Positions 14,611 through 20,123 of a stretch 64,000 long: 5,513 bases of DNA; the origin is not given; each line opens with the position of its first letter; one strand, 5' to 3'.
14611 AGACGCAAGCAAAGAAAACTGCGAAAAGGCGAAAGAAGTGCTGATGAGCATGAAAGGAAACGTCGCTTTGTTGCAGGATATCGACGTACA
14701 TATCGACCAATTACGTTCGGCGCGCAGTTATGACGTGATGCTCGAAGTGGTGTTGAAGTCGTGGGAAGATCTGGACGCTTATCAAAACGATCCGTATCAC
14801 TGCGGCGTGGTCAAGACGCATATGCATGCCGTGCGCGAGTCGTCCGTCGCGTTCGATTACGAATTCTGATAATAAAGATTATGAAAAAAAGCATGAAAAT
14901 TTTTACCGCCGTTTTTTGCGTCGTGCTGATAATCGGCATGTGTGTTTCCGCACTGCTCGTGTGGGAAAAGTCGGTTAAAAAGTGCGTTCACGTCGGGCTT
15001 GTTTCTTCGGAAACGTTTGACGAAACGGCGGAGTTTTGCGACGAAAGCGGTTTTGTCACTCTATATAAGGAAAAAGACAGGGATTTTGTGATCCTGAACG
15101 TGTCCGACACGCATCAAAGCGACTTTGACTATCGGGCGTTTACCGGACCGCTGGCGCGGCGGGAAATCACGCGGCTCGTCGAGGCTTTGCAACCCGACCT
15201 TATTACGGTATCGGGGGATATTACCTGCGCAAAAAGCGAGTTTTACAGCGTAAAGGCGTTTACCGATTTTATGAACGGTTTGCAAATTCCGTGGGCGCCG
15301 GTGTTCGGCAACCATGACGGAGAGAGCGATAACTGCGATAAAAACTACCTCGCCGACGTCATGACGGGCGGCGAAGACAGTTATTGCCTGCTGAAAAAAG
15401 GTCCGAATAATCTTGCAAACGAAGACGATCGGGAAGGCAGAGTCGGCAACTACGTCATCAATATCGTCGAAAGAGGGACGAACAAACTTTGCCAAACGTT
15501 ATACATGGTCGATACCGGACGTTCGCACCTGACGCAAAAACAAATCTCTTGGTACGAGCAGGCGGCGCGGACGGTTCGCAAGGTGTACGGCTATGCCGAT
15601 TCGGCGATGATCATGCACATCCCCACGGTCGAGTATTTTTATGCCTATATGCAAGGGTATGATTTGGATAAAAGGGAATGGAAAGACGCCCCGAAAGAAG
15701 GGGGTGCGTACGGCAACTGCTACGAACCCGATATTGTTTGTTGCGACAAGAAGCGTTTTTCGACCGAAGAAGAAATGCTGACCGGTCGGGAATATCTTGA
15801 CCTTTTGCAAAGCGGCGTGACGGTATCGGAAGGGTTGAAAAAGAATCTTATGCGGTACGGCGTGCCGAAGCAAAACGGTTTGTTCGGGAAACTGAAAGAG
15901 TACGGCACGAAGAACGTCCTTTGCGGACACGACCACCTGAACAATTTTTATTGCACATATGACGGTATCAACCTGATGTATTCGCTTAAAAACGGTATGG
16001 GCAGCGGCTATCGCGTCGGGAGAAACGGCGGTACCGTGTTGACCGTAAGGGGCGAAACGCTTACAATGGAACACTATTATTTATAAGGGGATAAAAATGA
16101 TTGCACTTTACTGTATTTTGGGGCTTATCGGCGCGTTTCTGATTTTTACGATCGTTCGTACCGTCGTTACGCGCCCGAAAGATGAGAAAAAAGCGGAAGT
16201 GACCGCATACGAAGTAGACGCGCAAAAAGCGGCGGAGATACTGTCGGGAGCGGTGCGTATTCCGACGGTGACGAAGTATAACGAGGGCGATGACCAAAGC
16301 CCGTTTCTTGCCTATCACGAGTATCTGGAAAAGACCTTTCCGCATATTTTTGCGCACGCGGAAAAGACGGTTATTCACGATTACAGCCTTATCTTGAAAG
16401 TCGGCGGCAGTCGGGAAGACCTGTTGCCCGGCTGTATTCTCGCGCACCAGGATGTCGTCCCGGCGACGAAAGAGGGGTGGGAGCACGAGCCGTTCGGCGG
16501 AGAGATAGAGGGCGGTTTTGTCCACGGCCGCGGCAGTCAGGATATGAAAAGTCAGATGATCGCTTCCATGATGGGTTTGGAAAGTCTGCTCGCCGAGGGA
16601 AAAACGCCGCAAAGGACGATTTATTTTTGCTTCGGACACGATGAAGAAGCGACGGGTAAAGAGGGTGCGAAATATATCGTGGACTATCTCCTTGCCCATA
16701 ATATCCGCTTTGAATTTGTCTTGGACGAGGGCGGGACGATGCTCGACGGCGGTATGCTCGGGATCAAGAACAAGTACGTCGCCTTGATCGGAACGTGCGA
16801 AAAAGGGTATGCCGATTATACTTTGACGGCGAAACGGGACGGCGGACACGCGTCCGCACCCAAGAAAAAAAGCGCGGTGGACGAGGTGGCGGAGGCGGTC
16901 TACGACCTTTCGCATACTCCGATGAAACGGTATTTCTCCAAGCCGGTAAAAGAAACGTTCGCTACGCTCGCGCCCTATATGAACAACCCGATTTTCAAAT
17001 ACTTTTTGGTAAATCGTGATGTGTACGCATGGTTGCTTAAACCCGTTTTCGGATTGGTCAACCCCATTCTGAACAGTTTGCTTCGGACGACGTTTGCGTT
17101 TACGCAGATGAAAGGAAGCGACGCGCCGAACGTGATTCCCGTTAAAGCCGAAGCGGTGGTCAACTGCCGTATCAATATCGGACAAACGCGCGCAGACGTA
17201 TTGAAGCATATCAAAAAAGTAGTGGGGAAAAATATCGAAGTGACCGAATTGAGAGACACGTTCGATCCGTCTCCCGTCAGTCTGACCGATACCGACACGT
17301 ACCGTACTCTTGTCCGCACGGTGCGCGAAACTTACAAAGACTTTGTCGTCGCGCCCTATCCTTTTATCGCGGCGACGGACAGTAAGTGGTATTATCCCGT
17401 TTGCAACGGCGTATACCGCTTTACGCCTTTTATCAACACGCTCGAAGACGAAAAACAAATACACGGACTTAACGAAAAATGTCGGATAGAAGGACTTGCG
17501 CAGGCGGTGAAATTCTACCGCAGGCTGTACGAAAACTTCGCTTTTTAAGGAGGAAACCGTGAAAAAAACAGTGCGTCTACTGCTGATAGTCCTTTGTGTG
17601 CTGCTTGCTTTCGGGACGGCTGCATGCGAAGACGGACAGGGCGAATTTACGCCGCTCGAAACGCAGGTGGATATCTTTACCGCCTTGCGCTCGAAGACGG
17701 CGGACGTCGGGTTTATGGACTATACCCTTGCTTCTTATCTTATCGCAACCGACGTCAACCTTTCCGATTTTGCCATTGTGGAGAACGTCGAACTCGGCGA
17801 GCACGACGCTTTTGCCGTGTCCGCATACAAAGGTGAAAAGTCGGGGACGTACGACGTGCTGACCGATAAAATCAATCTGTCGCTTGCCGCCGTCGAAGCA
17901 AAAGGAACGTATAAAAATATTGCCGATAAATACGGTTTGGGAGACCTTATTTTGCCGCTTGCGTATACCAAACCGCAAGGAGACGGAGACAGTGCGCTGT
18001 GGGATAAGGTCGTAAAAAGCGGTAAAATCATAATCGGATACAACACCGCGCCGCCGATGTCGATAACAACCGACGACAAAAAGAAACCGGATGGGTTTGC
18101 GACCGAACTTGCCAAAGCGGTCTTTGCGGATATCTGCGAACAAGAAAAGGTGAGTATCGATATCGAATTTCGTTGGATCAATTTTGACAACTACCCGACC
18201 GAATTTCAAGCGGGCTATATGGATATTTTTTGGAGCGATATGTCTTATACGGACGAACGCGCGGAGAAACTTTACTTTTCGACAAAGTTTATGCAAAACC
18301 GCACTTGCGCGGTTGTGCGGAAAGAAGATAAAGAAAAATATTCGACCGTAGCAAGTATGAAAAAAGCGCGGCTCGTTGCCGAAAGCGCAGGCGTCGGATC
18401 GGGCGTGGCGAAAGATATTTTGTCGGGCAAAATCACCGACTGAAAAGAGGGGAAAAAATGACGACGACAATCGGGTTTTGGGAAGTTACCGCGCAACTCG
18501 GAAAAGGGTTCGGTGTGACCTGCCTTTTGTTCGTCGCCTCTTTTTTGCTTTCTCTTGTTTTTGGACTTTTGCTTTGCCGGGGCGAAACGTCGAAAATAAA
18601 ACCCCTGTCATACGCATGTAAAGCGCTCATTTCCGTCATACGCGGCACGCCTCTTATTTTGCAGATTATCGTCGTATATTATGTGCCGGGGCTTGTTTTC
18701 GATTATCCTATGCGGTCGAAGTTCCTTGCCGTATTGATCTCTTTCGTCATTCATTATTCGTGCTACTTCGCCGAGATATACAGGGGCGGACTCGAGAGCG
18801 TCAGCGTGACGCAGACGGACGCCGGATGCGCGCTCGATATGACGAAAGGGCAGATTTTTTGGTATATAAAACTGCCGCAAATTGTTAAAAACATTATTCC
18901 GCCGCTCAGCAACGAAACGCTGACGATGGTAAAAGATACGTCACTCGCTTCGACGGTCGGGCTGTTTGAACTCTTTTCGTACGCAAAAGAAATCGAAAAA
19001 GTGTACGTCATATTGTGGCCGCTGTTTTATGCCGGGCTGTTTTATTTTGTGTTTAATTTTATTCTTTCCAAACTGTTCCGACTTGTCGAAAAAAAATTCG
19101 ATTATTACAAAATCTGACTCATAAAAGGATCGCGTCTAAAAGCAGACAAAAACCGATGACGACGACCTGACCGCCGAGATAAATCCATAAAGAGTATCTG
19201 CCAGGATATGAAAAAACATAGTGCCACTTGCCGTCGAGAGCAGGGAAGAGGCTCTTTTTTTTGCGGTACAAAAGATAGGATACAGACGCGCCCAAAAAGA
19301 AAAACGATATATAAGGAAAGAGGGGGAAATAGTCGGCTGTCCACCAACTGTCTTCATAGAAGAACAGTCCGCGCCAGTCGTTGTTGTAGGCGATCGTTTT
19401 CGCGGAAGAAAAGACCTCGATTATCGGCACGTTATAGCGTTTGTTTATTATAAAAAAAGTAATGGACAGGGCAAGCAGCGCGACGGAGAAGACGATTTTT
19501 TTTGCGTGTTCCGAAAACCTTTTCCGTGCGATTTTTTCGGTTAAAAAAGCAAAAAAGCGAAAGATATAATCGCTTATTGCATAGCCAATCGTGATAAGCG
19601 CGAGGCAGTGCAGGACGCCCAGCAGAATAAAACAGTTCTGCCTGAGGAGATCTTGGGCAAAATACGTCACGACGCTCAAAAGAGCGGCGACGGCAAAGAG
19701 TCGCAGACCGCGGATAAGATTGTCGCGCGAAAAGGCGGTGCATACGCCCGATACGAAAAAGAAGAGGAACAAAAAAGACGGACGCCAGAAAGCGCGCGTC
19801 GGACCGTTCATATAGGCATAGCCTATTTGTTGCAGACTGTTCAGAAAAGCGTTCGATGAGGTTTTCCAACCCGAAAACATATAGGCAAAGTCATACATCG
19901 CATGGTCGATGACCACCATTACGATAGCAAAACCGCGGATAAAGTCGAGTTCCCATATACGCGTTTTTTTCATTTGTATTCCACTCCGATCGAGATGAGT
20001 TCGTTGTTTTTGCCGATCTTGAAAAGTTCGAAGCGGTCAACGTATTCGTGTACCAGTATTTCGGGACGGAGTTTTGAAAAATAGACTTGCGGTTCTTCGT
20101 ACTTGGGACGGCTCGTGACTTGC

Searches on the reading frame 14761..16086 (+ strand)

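Call 65: search_protein_families(library=pfam, proteins=[window:14761-16086:+], max_evalue=0.001)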
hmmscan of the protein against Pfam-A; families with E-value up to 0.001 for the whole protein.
window:14761-16086:+ (441 aa): 1 family
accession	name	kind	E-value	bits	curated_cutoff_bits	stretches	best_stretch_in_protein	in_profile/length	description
PF00149.33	Metallophos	-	4.3e-08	34.3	21.5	1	111-205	3-89/191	Calcineurin-like phosphoesterase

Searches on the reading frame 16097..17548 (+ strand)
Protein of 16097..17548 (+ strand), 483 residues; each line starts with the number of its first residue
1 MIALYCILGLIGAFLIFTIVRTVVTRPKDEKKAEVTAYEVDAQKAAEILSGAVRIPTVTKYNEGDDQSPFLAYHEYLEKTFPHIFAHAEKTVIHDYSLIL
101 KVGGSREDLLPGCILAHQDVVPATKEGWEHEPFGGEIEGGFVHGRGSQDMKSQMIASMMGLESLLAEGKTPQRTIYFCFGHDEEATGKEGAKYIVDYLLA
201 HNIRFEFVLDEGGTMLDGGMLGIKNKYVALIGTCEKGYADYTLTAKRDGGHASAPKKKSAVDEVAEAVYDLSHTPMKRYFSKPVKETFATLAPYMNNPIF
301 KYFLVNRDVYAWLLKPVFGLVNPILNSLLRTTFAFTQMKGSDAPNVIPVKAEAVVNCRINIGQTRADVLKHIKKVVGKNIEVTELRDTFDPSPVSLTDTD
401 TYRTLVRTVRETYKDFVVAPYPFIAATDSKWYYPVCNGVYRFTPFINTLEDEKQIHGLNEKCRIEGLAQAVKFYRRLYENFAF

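Call 65: search_protein_families(library=pfam, proteins=[window:16097-17548:+], max_evalue=0.001)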
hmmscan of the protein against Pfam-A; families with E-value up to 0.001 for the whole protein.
window:16097-17548:+ (483 aa): 2 families
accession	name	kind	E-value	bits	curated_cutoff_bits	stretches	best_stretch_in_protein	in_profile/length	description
PF01546.33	Peptidase_M20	-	2.1e-30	106.6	24.6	1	114-479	2-205/206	Peptidase family M20/M25/M40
PF07687.19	M20_dimer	-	3.7e-15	56.2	21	1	235-379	3-102/107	Peptidase dimerisation domain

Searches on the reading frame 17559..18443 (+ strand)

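Call 65: search_protein_families(library=pfam, proteins=[window:17559-18443:+], max_evalue=0.001)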
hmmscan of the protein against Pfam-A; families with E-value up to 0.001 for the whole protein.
window:17559-18443:+ (294 aa): 1 family
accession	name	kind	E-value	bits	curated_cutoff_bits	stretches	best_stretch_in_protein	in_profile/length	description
PF00497.25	SBP_bac_3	-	1.3e-19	70.8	26.4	1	158-259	2-96/132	Bacterial extracellular solute-binding proteins, family 3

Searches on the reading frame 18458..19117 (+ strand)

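Call 65: search_protein_families(library=pfam, proteins=[window:18458-19117:+], max_evalue=0.001)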
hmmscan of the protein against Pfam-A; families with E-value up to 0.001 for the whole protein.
window:18458-19117:+ (219 aa): 1 family
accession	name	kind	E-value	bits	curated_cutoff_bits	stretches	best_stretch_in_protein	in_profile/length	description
PF00528.27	BPD_transp_1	-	1.7e-18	67.5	26.4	1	36-214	5-182/184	Binding-protein-dependent transport system inner membrane component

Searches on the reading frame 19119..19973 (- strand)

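Call 65: search_protein_families(library=pfam, proteins=[window:19119-19973:-], max_evalue=0.001)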
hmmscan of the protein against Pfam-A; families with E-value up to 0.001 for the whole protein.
window:19119-19973:- (284 aa): 2 families
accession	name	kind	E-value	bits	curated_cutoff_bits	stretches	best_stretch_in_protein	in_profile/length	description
PF07786.18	HGSNAT_cat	-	3.5e-23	82.7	22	1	5-268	1-220/222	Heparan-alpha-glucosaminide N-acetyltransferase, catalytic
PF01757.29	Acyl_transf_3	-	2.4e-06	27.3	31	1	7-79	2-59/326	Acyltransferase domain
